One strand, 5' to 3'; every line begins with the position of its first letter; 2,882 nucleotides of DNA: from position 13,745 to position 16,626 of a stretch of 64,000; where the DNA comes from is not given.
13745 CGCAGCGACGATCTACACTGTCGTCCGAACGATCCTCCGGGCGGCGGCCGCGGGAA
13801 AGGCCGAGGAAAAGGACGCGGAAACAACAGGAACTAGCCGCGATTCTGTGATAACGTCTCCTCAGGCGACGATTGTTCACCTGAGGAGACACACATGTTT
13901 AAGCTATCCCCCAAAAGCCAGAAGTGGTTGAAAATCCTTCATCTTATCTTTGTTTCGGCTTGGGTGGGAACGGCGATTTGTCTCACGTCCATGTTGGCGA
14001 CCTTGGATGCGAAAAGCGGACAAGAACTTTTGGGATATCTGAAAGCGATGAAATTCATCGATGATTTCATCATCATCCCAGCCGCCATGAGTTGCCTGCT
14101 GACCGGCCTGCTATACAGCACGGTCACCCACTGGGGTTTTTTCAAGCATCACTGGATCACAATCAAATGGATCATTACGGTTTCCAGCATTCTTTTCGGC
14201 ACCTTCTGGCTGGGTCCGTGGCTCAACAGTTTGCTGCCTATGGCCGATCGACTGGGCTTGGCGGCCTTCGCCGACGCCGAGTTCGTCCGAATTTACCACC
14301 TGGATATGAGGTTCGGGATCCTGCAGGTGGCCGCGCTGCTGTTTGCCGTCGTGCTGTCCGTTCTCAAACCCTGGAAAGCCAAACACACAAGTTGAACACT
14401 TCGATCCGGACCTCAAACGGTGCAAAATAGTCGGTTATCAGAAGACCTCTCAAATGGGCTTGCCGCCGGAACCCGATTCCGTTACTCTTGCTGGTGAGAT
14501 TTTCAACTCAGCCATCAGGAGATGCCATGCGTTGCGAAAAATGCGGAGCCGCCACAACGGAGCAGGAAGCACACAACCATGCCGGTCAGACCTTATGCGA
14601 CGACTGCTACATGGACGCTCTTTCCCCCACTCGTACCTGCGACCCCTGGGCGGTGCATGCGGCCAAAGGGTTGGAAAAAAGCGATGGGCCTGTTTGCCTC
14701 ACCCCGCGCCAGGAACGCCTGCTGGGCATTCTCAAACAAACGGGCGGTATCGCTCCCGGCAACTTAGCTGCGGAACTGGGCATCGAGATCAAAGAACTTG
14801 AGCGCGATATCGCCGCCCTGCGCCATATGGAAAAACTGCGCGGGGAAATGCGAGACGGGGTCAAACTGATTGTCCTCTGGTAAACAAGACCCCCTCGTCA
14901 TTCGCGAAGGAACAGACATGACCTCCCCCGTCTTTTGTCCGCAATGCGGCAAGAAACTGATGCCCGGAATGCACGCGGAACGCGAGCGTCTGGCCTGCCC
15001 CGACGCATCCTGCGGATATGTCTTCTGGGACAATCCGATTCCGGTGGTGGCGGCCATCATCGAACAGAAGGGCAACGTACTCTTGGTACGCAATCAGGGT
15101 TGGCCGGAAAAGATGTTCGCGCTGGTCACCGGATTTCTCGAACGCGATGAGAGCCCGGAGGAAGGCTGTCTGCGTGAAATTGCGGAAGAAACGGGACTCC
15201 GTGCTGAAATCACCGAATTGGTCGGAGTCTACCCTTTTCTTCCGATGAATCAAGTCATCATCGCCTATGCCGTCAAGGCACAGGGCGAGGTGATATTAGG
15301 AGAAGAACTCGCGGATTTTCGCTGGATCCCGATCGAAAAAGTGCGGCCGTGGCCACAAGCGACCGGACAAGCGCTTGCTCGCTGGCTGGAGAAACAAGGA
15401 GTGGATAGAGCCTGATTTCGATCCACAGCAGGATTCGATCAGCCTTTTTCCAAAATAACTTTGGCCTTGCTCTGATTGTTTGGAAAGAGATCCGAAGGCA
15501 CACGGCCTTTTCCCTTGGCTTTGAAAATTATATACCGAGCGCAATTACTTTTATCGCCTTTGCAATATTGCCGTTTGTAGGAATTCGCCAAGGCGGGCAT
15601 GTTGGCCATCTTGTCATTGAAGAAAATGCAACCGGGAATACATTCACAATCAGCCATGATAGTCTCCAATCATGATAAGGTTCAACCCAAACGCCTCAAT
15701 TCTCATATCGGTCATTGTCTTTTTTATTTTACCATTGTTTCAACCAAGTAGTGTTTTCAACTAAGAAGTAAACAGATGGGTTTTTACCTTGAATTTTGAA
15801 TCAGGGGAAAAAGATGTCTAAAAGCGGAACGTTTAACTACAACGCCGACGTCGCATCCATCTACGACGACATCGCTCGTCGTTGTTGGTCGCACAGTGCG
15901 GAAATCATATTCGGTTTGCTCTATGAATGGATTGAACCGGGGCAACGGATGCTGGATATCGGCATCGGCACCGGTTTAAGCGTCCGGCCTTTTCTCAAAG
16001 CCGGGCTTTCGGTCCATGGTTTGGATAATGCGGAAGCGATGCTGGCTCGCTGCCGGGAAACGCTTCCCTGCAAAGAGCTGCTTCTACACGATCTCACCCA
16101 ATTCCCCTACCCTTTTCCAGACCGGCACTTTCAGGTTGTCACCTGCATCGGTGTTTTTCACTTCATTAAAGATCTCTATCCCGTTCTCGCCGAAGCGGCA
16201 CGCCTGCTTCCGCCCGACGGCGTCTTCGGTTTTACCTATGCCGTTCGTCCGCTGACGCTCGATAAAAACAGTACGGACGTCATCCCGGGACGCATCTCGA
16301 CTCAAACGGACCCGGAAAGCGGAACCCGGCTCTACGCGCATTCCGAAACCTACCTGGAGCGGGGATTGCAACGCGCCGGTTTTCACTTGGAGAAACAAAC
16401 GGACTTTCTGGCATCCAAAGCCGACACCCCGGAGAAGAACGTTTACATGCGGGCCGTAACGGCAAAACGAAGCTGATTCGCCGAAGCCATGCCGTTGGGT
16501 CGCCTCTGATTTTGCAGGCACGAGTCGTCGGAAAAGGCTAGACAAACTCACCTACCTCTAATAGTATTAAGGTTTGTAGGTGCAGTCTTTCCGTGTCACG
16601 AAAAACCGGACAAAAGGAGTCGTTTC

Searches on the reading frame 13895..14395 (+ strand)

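Call 68: search_protein_families(library=pfam, proteins=[window:13895-14395:+], max_evalue=0.001)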
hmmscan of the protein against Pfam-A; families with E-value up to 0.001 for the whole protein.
window:13895-14395:+ (166 aa): 2 families
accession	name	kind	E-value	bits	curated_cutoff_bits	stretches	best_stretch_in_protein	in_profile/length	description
PF03653.18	UPF0093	-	3.7e-06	27.7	34.2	1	9-111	5-109/146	Uncharacterised protein family (UPF0093)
PF10027.14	DUF2269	-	0.00046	20.7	28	1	12-159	3-150/150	Predicted integral membrane protein (DUF2269)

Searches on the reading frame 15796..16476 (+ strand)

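Call 68: search_protein_families(library=pfam, proteins=[window:15796-16476:+], max_evalue=0.001)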
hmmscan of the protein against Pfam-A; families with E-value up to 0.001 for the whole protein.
window:15796-16476:+ (226 aa): 5 families
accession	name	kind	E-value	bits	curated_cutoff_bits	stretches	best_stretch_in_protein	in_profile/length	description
PF08241.18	Methyltransf_11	-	4.1e-18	66.2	21.2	1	53-144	1-93/95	Methyltransferase domain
PF13649.12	Methyltransf_25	-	1.6e-15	58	27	1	53-142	2-97/97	Methyltransferase domain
PF08242.18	Methyltransf_12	-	6.1e-13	49.8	30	1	53-144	1-98/98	Methyltransferase domain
PF13489.12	Methyltransf_23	-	2.3e-11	44.2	27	1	44-200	18-163/164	Methyltransferase domain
PF13847.12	Methyltransf_31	-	4.6e-08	33.3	27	1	47-150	2-113/145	Methyltransferase domain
